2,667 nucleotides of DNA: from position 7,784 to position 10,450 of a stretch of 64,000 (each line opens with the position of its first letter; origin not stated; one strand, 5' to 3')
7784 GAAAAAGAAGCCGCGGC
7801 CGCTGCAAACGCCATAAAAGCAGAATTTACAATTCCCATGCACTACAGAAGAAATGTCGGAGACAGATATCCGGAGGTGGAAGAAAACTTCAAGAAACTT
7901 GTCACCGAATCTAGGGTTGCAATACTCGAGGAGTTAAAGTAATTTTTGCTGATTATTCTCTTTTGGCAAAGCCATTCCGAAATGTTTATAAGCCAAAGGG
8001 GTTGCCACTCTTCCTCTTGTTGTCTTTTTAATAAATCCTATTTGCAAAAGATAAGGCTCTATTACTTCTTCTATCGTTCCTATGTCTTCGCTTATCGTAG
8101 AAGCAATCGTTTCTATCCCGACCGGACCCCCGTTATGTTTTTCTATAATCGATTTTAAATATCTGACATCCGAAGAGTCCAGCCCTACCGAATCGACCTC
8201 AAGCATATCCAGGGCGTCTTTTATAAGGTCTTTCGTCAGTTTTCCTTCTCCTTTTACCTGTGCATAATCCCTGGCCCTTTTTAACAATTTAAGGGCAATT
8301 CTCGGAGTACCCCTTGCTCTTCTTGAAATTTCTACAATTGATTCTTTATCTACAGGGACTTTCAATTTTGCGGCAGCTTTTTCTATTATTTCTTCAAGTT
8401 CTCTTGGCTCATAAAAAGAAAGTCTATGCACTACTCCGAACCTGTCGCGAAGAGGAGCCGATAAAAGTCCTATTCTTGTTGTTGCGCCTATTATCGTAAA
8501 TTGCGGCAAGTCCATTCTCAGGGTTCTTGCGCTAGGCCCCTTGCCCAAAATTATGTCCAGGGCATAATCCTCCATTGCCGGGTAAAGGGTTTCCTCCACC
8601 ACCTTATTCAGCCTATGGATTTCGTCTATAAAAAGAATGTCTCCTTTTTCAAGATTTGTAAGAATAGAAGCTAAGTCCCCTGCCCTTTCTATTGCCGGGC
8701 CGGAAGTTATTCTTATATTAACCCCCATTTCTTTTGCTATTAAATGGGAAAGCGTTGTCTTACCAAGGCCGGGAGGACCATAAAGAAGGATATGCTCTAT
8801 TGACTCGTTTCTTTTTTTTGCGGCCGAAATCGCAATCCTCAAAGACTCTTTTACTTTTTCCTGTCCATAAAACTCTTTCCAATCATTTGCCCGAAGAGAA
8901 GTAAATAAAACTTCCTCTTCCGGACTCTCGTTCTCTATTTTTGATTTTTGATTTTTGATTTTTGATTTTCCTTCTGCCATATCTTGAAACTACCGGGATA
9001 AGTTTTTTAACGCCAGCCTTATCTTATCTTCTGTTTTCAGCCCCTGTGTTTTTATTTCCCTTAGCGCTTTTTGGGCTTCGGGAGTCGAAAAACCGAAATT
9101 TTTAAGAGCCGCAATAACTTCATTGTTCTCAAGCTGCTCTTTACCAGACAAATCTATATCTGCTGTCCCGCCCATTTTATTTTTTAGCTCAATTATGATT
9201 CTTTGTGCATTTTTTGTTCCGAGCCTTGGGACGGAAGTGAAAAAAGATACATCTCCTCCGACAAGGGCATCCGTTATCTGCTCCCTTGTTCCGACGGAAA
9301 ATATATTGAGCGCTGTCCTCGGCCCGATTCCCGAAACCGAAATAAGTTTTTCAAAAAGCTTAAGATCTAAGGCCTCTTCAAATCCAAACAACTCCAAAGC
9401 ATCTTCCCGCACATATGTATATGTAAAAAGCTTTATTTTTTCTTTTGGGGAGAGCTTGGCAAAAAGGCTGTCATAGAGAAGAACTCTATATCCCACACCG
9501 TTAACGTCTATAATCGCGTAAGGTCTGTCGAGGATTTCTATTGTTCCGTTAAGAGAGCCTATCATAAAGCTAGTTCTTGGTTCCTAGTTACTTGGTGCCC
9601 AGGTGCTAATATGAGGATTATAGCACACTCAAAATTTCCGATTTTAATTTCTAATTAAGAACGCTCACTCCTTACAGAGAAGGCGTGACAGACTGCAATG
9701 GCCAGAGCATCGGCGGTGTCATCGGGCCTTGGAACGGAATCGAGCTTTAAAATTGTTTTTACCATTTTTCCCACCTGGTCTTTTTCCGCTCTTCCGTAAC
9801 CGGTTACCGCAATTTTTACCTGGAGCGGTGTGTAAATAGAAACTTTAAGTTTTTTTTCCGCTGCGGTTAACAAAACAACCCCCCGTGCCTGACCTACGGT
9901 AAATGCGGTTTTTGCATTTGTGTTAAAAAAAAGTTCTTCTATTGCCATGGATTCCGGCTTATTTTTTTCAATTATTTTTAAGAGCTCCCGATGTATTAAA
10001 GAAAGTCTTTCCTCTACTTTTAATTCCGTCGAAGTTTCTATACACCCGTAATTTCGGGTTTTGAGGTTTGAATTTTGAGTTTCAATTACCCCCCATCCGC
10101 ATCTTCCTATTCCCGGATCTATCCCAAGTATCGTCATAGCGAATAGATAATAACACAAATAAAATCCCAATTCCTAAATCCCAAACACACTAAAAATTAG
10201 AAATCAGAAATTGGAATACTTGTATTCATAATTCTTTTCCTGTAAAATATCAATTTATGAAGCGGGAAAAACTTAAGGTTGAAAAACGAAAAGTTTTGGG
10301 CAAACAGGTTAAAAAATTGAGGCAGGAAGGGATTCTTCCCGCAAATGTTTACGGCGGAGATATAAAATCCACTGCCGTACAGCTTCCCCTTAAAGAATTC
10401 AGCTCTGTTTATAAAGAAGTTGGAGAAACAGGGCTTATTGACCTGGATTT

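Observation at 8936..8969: Heptanucleotide tandem repeats inside housekeeping CDSs (ruvB, nudix) and abutting tRNA-Ser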

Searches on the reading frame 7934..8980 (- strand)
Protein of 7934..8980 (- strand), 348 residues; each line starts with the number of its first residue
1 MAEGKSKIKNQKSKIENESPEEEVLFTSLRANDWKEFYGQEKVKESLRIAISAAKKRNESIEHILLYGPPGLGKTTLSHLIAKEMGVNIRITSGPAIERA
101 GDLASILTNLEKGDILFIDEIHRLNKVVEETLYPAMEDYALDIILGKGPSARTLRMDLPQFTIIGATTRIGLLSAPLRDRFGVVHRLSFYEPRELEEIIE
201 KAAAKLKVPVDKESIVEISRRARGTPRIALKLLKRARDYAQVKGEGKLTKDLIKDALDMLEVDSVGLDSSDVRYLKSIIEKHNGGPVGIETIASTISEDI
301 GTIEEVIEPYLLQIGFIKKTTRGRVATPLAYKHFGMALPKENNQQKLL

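Call 9: find_homologous_proteins(query=window:7934-8980:-, max_evalue=1e-50)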
Query window:7934-8980:- (348 aa): 8000 proteins with E <= 1e-50 among 8000 candidates; the best 120 are listed.
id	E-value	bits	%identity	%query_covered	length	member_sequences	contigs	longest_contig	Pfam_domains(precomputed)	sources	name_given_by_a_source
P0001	1.2e-196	670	93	93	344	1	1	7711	PF05491.20,PF17864.8,PF00004.36,PF05496.19,PF07728.21,PF01078.28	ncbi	-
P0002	1.4e-195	667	90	98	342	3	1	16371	PF05491.20,PF17864.8,PF00004.36,PF05496.19,PF07728.21,PF01078.28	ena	-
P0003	1.3e-192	657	88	98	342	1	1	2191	PF05491.20,PF17864.8,PF00004.36,PF05496.19,PF07728.21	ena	-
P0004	3.7e-192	656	88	98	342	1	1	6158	PF05491.20,PF17864.8,PF00004.36,PF05496.19,PF07728.21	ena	-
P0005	3.4e-191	652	88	98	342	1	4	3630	PF05491.20,PF17864.8,PF00004.36,PF05496.19,PF07728.21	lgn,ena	-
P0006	3.6e-191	652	85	99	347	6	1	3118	PF05491.20,PF17864.8,PF00004.36,PF05496.19,PF07728.21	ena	-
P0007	4.7e-191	652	86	99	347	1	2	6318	PF05491.20,PF17864.8,PF00004.36,PF05496.19,PF07728.21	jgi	jgi:Holliday junction DNA helicase RuvB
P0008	1.4e-190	650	86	99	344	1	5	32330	PF05491.20,PF17864.8,PF00004.36,PF05496.19,PF07728.21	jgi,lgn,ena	-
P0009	4.5e-190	649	87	99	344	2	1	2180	PF05491.20,PF17864.8,PF00004.36,PF05496.19,PF07728.21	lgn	-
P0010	4.5e-190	649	87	98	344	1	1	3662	PF05491.20,PF17864.8,PF00004.36,PF05496.19,PF07728.21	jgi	-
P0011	5.3e-190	649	86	100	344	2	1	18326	PF06068.20,PF05491.20,PF17864.8,PF00004.36,PF05496.19,PF07728.21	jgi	-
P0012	1.3e-189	647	85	100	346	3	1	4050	PF05491.20,PF17864.8,PF00004.36,PF05496.19,PF07728.21,PF01078.28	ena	-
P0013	7.4e-189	645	86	98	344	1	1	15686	PF06068.20,PF05491.20,PF17864.8,PF00004.36,PF05496.19,PF07728.21,PF01078.28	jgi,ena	-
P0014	1.3e-188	644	85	98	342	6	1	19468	PF05491.20,PF17864.8,PF00004.36,PF05496.19,PF07728.21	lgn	-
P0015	2.8e-188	643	100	87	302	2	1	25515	PF05491.20,PF17864.8,PF00004.36,PF05496.19,PF07728.21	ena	-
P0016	5.8e-188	642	87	97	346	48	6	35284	PF05491.20,PF17864.8,PF00004.36,PF05496.19,PF07728.21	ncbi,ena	-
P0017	6.0e-188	642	87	99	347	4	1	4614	PF05491.20,PF17864.8,PF00004.36,PF05496.19,PF07728.21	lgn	-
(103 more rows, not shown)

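Call 10: find_encoding_contigs(protein=window:7934-8980:-, flank=10000, max_places=10)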
Protein window:7934-8980:- (348 aa): 5 contigs read that carry it; 1 place shown.
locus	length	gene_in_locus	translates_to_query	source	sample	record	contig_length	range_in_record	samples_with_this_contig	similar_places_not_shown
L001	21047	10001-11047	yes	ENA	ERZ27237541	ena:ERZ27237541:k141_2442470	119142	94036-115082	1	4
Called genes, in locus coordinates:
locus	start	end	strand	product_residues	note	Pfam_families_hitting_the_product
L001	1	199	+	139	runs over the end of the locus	PF00075:RNase_H, PF13456:RVT_3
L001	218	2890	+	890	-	PF13196:DUF4012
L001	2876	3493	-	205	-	PF00730:HhH-GPD, PF00633:HHH (weak)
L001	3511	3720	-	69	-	-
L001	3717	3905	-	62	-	-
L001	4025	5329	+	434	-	PF00486:Trans_reg_C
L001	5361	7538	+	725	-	PF00133:tRNA-synt_1, PF09334:tRNA-synt_1g (weak), PF13603:tRNA-synt_1_2 (weak), PF09334:tRNA-synt_1g (weak), PF08264:Anticodon_1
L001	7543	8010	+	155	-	-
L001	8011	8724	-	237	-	PF01386:Ribosomal_L25p, PF14693:Ribosomal_TL5_C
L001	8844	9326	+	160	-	PF02075:RuvC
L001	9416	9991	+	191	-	PF01330:RuvA_N, PF14520:HHH_5, PF07499:RuvA_C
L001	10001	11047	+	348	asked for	PF01078:Mg_chelatase (faint), PF05496:RuvB_N, PF00004:AAA, PF07728:AAA_5, PF17864:AAA_lid_4, PF05491:WHD_RuvB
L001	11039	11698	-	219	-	PF13483:Lactamase_B_3, PF12706:Lactamase_B_2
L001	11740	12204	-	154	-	-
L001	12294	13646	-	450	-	PF00206:Lyase_1, PF08328:ASL_C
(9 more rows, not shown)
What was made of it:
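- The identical 4-unit tract is present in 5 assemblies (call 10).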

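Call 12: find_encoding_contigs(protein=P0015, flank=10000, max_places=10)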
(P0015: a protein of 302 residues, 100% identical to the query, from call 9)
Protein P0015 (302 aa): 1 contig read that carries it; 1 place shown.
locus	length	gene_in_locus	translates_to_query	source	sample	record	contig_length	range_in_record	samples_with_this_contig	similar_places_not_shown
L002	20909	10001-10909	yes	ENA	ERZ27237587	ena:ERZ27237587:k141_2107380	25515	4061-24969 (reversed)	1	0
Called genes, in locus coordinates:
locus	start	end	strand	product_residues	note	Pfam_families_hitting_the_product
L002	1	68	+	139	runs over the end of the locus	PF00075:RNase_H, PF13456:RVT_3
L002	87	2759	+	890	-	PF13196:DUF4012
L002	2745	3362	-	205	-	PF00730:HhH-GPD, PF00633:HHH (weak)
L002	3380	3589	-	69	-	-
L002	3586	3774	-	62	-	-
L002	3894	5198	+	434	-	PF00486:Trans_reg_C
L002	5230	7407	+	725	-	PF00133:tRNA-synt_1, PF09334:tRNA-synt_1g (weak), PF13603:tRNA-synt_1_2 (weak), PF09334:tRNA-synt_1g (weak), PF08264:Anticodon_1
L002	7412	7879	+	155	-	-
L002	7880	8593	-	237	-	PF01386:Ribosomal_L25p, PF14693:Ribosomal_TL5_C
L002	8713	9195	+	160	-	PF02075:RuvC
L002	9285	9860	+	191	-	PF01330:RuvA_N, PF14520:HHH_5, PF07499:RuvA_C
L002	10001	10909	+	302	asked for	PF05496:RuvB_N, PF00004:AAA, PF07728:AAA_5, PF17864:AAA_lid_4, PF05491:WHD_RuvB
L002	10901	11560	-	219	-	PF13483:Lactamase_B_3, PF12706:Lactamase_B_2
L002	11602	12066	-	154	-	-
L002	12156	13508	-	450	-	PF00206:Lyase_1, PF08328:ASL_C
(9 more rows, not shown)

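Call 19: find_related_loci(query=window:7934-8980:-, collection=genome_contigs, flank=10000)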
Query window:7934-8980:- (348 aa) in genome_contigs; peptide patterns used: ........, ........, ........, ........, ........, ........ (x = any residue, [..] = any of these).
600 stretches matched a pattern (row limit reached: there are more); 568 encode a relative of the query (tblastn E <= 1e-3); the best 80 are kept; 80 distinct loci.
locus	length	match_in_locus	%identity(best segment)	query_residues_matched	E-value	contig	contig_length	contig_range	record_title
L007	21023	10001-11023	80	8-348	1e-180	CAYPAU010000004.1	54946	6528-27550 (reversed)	MAG TPA_asm: uncultured Gammaproteobacteria bacterium isolate SRP269290_co3_1059 genome assembly, contig: NODE_450_lengt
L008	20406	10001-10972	78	25-348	3e-173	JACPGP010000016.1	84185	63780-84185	MAG: Candidatus Levyibacteriota bacterium isolate NC_groundwater_391_Ag_B-0.1um_40_33 GD18-4_B1_scaffold_390764, whole g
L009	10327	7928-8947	75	10-348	3e-172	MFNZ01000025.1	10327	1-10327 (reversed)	MAG: Candidatus Levybacteria bacterium RIFCSPHIGHO2_02_FULL_37_13 rifcsphigho2_02_scaffold_23583, whole genome shotgun s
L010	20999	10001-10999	77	1-335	6e-170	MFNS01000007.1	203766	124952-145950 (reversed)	MAG: Candidatus Levybacteria bacterium RIFCSPHIGHO2_01_FULL_40_16 rifcsphigho2_01_scaffold_68, whole genome shotgun sequ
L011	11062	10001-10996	74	18-348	2e-167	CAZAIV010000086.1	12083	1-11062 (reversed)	MAG TPA_asm: uncultured Gammaproteobacteria bacterium isolate SRP271791_co1_20 genome assembly, contig: k141_392512, who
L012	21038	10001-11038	72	6-348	5e-165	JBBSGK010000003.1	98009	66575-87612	MAG: Candidatus Levyibacteriota bacterium isolate LS2_sbin.37 LS2_sbin.37_K_31890_L_98009_cov_13.0000, whole genome shot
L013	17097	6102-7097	67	16-348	5e-153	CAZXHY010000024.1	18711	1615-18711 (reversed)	MAG TPA_asm: uncultured Gammaproteobacteria bacterium isolate ERP113451_co3_13 genome assembly, contig: NODE_2188_length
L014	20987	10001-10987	67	19-348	3e-151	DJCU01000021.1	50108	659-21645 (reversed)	MAG TPA_asm: Candidatus Gottesmanbacteria bacterium UBA5942 UBA5942_contig_290, whole genome shotgun sequence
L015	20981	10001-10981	64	15-341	2e-145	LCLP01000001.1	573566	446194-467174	MAG: Candidatus Pacebacteria bacterium GW2011_GWA1_46_10 UX28_C0001, whole genome shotgun sequence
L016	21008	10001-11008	62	11-344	7e-144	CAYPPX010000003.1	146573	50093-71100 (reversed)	MAG TPA_asm: uncultured Pseudomonadales bacterium isolate SRP093185_co1_36 genome assembly, contig: NODE_15_length_14657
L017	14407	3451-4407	63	21-339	6e-142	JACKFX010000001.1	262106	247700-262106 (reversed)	MAG: Pseudomonadales bacterium isolate HK-STAS-PATE-16 HK-STAS-PATE-16_1, whole genome shotgun sequence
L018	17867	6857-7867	60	5-341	2e-140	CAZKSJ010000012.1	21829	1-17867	MAG TPA_asm: uncultured Pseudomonadales bacterium isolate SRP239243_co2_85 genome assembly, contig: NODE_3809_length_218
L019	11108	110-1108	63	9-341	9e-141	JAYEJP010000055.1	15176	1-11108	MAG: Patescibacteria group bacterium isolate MAG160 MAG160_55, whole genome shotgun sequence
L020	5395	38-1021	61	21-348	8e-140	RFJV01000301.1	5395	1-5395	MAG: Chloroflexi bacterium isolate J111 k99_271239, whole genome shotgun sequence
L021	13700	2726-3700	62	21-345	2e-137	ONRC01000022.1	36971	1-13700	uncultured Clostridiales bacterium isolate RUG563 genome assembly, contig: scaffold_1173, whole genome shotgun sequence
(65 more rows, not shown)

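Call 22: find_related_loci(query=window:7934-8980:-, collection=metagenome_contigs, flank=10000)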
Query window:7934-8980:- (348 aa) in metagenome_contigs; peptide patterns used: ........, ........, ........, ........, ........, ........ (x = any residue, [..] = any of these).
600 stretches matched a pattern (row limit reached: there are more); 547 encode a relative of the query (tblastn E <= 1e-3); the best 80 are kept; 80 distinct loci.
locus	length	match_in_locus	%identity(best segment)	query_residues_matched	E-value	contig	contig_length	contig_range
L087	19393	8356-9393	82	3-348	0e+0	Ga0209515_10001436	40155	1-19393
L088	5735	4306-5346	78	5-348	0e+0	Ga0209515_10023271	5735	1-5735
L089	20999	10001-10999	80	16-348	0e+0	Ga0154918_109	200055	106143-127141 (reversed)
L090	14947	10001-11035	77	6-348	2e-178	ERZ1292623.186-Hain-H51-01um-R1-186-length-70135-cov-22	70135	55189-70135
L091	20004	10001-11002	78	15-348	5e-177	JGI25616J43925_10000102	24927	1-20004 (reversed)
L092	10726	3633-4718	74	7-348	8e-177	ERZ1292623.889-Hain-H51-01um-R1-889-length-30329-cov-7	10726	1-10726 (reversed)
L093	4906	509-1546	75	8-348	1e-177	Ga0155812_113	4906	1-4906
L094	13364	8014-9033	75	10-348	2e-172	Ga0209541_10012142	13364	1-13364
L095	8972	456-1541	72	15-348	2e-172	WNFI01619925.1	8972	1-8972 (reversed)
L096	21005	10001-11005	75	14-348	2e-170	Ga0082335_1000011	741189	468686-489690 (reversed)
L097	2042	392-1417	73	5-348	0e+0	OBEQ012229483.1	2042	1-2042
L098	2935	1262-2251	74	19-348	2e-178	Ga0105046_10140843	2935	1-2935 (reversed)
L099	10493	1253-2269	71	10-348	2e-163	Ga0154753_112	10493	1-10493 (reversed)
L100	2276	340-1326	68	7-335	6e-162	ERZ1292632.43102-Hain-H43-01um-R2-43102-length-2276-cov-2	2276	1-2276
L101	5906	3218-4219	68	4-334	3e-151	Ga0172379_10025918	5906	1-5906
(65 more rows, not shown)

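Call 38: list_cluster_members(proteins=[window:7934-8980:-, P0006, P0016, P0012, P0014, P0017, P0002])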
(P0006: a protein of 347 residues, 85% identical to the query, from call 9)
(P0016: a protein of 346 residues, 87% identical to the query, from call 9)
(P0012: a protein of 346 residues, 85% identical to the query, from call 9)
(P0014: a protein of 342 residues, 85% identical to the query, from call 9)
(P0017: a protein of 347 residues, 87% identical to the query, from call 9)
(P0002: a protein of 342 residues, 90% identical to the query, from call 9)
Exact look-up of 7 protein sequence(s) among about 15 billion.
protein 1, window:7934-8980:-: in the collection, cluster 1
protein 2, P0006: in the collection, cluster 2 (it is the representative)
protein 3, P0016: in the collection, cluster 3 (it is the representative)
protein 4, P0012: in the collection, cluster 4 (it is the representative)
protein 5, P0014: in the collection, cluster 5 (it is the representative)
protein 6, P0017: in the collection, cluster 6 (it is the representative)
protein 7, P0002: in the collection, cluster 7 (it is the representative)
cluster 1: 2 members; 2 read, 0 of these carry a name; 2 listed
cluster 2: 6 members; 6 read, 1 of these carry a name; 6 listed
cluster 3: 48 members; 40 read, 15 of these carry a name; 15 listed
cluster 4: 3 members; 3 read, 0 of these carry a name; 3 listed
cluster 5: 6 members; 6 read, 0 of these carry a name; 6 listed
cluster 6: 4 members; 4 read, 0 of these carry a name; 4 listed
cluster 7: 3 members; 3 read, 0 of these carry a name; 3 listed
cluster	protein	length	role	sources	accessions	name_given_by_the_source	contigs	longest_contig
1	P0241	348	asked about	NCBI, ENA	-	-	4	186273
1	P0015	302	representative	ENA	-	-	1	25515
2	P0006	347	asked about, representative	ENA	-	-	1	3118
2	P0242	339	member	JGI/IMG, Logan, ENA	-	Holliday junction DNA helicase RuvB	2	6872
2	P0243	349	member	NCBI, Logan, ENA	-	-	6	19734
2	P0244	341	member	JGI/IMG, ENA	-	-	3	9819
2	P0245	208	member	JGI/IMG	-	-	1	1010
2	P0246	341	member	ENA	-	-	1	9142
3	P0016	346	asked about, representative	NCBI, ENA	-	-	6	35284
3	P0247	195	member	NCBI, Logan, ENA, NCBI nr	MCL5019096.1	MAG: Holliday junction branch migration protein RuvA [Patescibacteria group bacterium] | Holliday junction branch migration protein RuvA [Patescibacteria group bacterium]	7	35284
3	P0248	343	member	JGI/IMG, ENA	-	Holliday junction DNA helicase RuvB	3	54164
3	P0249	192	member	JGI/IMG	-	Holliday junction DNA helicase RuvA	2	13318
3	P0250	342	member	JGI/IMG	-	Holliday junction DNA helicase RuvB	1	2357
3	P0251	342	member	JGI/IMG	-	Holliday junction DNA helicase RuvB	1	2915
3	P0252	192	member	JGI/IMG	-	Holliday junction DNA helicase RuvA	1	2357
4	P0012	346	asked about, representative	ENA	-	-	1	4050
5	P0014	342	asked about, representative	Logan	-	-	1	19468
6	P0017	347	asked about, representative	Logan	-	-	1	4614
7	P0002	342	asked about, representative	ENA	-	-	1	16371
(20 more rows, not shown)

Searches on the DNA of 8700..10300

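Call 57: search_rna_families(source=window, start=8700, end=10300, threshold=evalue, max_evalue=1)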
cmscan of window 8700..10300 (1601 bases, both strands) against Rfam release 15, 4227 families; matches with E-value up to 1: 0.
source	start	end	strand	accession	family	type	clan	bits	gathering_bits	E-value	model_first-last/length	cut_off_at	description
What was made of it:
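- No Rfam family matches (call 57).
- Tried and rejected: Known RNA family at the ruvB/ruvC tracts: none at E<=1 (call 57).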
